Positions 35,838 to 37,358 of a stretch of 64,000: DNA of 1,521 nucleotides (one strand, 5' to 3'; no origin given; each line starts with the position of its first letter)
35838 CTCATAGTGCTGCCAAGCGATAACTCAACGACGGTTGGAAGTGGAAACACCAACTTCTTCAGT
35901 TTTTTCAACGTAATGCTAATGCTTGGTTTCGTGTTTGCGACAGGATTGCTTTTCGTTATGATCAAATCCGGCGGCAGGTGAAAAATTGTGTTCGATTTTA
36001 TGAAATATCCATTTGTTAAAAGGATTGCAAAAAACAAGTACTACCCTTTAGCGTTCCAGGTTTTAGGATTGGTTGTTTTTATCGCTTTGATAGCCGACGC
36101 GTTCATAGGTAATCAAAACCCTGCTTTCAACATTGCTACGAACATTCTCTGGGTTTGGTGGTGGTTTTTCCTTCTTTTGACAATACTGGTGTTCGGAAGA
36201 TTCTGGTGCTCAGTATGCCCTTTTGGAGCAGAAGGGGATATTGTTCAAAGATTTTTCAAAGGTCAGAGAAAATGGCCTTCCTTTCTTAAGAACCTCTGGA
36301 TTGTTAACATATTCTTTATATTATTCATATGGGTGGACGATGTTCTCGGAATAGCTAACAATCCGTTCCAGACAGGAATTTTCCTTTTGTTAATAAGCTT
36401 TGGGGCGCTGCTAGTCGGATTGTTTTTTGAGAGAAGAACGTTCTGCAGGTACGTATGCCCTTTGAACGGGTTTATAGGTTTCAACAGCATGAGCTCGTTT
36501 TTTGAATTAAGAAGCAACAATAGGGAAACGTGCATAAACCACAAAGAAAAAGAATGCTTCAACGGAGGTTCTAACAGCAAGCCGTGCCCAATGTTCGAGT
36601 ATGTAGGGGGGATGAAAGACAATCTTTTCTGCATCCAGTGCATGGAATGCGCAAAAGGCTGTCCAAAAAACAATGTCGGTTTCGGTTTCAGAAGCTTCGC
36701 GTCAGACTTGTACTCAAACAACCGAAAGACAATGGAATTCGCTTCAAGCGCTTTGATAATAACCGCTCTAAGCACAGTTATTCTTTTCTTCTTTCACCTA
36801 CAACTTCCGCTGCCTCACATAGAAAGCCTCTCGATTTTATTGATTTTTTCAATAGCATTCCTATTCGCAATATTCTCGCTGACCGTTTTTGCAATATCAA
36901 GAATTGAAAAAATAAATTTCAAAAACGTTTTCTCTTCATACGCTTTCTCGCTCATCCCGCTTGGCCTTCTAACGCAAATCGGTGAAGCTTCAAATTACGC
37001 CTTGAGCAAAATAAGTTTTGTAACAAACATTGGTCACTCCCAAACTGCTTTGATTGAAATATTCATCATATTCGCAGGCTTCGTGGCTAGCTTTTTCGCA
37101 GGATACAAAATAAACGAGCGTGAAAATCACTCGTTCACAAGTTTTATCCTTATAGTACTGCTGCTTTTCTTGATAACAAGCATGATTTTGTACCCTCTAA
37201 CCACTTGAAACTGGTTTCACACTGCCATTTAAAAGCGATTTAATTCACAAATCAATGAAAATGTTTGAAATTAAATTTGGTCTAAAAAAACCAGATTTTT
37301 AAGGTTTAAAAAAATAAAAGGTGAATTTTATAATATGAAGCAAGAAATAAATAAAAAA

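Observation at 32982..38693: Operator-flanked cluster: Cys-motif anchored proteins + Met-rich protein + orphan CuA cupredoxin + NapH/CcoG-like polyferredoxin (candidate undescribed extracytoplasmic copper/redox module)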

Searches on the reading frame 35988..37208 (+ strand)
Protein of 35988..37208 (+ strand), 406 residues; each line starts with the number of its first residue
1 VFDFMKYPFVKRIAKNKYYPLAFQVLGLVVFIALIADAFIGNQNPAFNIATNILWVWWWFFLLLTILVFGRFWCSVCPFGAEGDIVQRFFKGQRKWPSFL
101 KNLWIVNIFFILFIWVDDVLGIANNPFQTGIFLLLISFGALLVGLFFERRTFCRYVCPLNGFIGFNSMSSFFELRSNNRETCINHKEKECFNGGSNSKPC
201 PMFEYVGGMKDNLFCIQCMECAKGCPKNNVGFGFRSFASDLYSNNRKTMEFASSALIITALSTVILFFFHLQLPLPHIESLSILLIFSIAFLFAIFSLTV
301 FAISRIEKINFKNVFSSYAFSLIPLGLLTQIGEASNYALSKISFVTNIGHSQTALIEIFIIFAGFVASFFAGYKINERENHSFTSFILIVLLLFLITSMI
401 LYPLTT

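Call 3: search_protein_families(library=pfam, proteins=[window:35988-37208:+], max_evalue=1)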
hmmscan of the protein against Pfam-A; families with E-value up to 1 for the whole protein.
window:35988-37208:+ (406 aa): 7 families
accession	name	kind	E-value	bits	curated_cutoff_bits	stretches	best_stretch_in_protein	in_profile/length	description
PF12801.12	Fer4_5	-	7.4e-12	45.5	22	2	52-97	2-48/48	4Fe-4S binding domain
PF13187.11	Fer4_9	-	0.012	16.1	27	1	153-228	8-50/52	4Fe-4S dicluster domain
PF12838.12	Fer4_7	-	0.017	16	27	1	215-233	2-20/52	4Fe-4S dicluster domain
PF14697.11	Fer4_21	-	0.024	15.2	35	0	215-229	8-22/59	4Fe-4S dicluster domain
PF12837.12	Fer4_6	-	0.027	14.9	25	1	215-227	9-21/24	4Fe-4S binding domain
PF13484.11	Fer4_16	-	0.12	13.7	30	1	215-230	2-17/66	4Fe-4S double cluster binding domain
PF00037.32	Fer4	-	0.18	12.1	21.1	1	212-228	5-21/24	4Fe-4S binding domain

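Call 4: search_protein_families(library=ncbifam, proteins=[window:35988-37208:+], max_evalue=1)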
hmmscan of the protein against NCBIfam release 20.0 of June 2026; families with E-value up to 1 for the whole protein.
window:35988-37208:+ (406 aa): 4 families
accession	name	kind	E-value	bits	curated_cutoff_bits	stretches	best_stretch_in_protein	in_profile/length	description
TIGR02163.1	napH_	subfamily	4e-05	23.3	213.05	1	129-232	153-253/255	NapH/MauN family ferredoxin-type protein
NF007013.0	PRK09477.1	equivalog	0.00022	20.4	234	1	132-235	176-279/286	quinol dehydrogenase ferredoxin subunit NapH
NF046105.1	TransRegNosR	equivalog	0.00029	19.3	1000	1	44-178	471-625/680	transcriptional regulator NosR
NF007382.0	PRK09898.1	equivalog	0.19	11.3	213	1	176-227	142-195/208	ferredoxin-like protein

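Call 76: list_cluster_members(proteins=[P0001, P0115, window:35988-37208:+, window:34491-35981:+])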
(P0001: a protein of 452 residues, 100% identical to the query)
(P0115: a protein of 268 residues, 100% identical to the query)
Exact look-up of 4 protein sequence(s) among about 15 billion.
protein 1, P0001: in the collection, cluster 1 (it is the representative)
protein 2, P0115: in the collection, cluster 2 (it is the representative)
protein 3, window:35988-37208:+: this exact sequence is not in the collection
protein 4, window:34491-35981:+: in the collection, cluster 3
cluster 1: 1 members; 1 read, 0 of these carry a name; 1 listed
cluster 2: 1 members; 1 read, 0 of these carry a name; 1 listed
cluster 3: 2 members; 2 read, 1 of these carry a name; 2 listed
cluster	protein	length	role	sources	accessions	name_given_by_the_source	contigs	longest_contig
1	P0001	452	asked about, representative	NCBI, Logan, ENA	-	-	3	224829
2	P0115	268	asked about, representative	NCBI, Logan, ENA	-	-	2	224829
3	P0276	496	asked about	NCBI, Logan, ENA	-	-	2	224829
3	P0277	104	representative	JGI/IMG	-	heme/copper-type cytochrome/quinol oxidase subunit 2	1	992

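Call 78: find_related_loci(query=A6, collection=metagenome_contigs, flank=6000)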
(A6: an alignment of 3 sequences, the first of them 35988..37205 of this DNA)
Query A6 (406 aa) in metagenome_contigs; peptide patterns used: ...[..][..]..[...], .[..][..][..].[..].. (x = any residue, [..] = any of these).
600 stretches matched a pattern (row limit reached: there are more); 15 encode a relative of the query (tblastn E <= 1e-3); 15 distinct loci.
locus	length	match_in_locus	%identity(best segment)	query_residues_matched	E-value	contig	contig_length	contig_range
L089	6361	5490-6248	36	6-240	3e-46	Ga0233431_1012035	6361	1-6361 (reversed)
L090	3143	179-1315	29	15-397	6e-36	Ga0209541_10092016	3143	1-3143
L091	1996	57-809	30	15-266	2e-34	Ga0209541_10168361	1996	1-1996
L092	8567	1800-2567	31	6-262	3e-34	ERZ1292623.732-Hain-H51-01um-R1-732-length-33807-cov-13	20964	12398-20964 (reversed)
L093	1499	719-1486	31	6-262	8e-33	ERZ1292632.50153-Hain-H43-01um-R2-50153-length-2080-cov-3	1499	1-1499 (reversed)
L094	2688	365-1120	32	10-262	6e-32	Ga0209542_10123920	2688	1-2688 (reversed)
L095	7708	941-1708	29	10-266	4e-32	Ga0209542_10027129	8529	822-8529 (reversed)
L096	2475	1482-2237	32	10-262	4e-32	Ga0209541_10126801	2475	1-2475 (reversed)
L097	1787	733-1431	32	3-234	5e-32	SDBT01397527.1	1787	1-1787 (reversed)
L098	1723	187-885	31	3-234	8e-30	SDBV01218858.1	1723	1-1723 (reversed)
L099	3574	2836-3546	31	6-241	2e-29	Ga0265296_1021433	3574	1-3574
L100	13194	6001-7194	29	10-405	4e-33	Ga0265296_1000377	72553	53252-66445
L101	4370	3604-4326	32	9-245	3e-28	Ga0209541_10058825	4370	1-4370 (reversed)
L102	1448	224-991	29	10-266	9e-29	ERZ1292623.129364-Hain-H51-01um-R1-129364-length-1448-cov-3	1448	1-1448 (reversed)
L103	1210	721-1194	29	10-164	2e-13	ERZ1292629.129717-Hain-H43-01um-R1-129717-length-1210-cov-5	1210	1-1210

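Call 81: search_protein_families(library=pfam, proteins=[L092:1307-1756:+, L101:3095-3592:+, L095:468-935:+, L089:4929-6361:+, L089:2227-2709:+, L089:3544-4281:+, L089:4271-4927:+, L089:2881-3534:+, L092:4405-5484:+, L092:1803-3308:+], max_evalue=0.01)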
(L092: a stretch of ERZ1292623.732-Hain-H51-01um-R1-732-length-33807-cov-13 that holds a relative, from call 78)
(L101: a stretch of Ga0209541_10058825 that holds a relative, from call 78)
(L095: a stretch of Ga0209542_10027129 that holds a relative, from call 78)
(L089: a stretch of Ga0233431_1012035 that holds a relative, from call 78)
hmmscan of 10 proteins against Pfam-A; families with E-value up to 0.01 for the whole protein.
L092:1307-1756:+ (149 aa): 1 family
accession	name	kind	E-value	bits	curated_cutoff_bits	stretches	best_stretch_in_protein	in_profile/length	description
PF04214.18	DUF411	-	8.2e-24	83.5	27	1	78-125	1-48/48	Protein of unknown function, DUF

L101:3095-3592:+ (165 aa): 2 families
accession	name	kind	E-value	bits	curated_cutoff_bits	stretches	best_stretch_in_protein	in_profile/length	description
PF04214.18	DUF411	-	4e-24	84.5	27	1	94-141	1-48/48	Protein of unknown function, DUF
PF00462.30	Glutaredoxin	-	0.0027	18.3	22.9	1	47-80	1-34/60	Glutaredoxin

L095:468-935:+ (155 aa): 1 family
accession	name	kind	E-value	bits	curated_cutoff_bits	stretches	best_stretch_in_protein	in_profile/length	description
PF04214.18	DUF411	-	4.4e-21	74.8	27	1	84-131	1-48/48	Protein of unknown function, DUF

L089:4929-6361:+ (477 aa): 2 families
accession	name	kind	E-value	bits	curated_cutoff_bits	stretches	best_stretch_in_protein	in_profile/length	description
PF13473.12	Cupredoxin_1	-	1.2e-05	25.7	27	1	18-145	2-104/104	Cupredoxin-like domain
PF12801.12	Fer4_5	-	4.5e-05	23.8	22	1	333-366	4-37/48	4Fe-4S binding domain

L089:2227-2709:+ (160 aa): 2 families
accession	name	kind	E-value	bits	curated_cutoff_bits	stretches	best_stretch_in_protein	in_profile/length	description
PF00116.26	COX2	-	2.9e-07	30.8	22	1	93-153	56-114/120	Cytochrome C oxidase subunit II, periplasmic domain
PF13473.12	Cupredoxin_1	-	4.1e-05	24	27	1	85-158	37-104/104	Cupredoxin-like domain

L089:3544-4281:+ (245 aa): 1 family
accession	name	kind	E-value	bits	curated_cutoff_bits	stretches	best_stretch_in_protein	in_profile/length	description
PF02683.22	DsbD_TM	-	1.9e-15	57.2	27.1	1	5-219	4-215/219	Cytochrome C biogenesis protein transmembrane domain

L089:4271-4927:+ (218 aa): 7 families
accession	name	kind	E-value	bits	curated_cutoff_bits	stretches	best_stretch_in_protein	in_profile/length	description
PF00578.27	AhpC-TSA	-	3.7e-26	91.9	26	1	78-190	5-123/124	AhpC/TSA family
PF08534.16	Redoxin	-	7.6e-23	81.4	26.6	1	81-198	9-138/148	Redoxin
PF13905.12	Thioredoxin_8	-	1.2e-14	54.8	27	1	98-188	1-94/94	Thioredoxin-like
PF00085.26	Thioredoxin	-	4.6e-09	36.6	23.5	1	98-149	18-68/103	Thioredoxin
PF13098.12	Thioredoxin_2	-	1.4e-08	35.4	27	1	97-192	4-91/104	Thioredoxin-like domain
PF00255.25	GSHPx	-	8.9e-06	25.7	27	1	80-137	3-59/108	Glutathione peroxidase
PF14595.12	Thioredoxin_9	-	0.00037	20.8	25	0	89-125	34-68/129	Thioredoxin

L089:2881-3534:+ (217 aa): 3 families
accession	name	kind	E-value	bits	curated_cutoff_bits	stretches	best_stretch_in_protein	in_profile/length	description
PF00127.26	Copper-bind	-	2.3e-05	25.2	21.2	1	68-145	7-97/99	Copper binding proteins, plastocyanin/azurin family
PF13473.12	Cupredoxin_1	-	0.00072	20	27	1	59-146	16-104/104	Cupredoxin-like domain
PF13620.12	CarboxypepD_reg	-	0.0053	17.5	32.3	0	147-208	22-82/82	Carboxypeptidase regulatory-like domain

L092:4405-5484:+ (359 aa): 3 families
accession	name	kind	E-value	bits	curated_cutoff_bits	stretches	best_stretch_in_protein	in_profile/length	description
PF13192.12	Thioredoxin_3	-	1e-05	25.9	24.8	0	49-108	3-55/76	Thioredoxin domain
PF13098.12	Thioredoxin_2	-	0.0004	21.1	27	0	75-115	47-86/104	Thioredoxin-like domain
PF13905.12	Thioredoxin_8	-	0.00042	21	27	0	63-112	47-91/94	Thioredoxin-like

L092:1803-3308:+ (501 aa): 3 families
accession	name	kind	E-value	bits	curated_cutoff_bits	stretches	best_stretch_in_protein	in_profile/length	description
PF13473.12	Cupredoxin_1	-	1e-13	51.7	27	1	397-500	16-104/104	Cupredoxin-like domain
PF12801.12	Fer4_5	-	6.8e-10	39.2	22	1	51-93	3-45/48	4Fe-4S binding domain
PF00127.26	Copper-bind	-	4.2e-07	30.7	21.2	1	422-501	11-99/99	Copper binding proteins, plastocyanin/azurin family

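Call 86: search_solved_structures(query=window:35988-37208:+, max_evalue=1)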
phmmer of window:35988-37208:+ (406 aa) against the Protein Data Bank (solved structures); distinct sequences matched with E-value up to 1: 0.
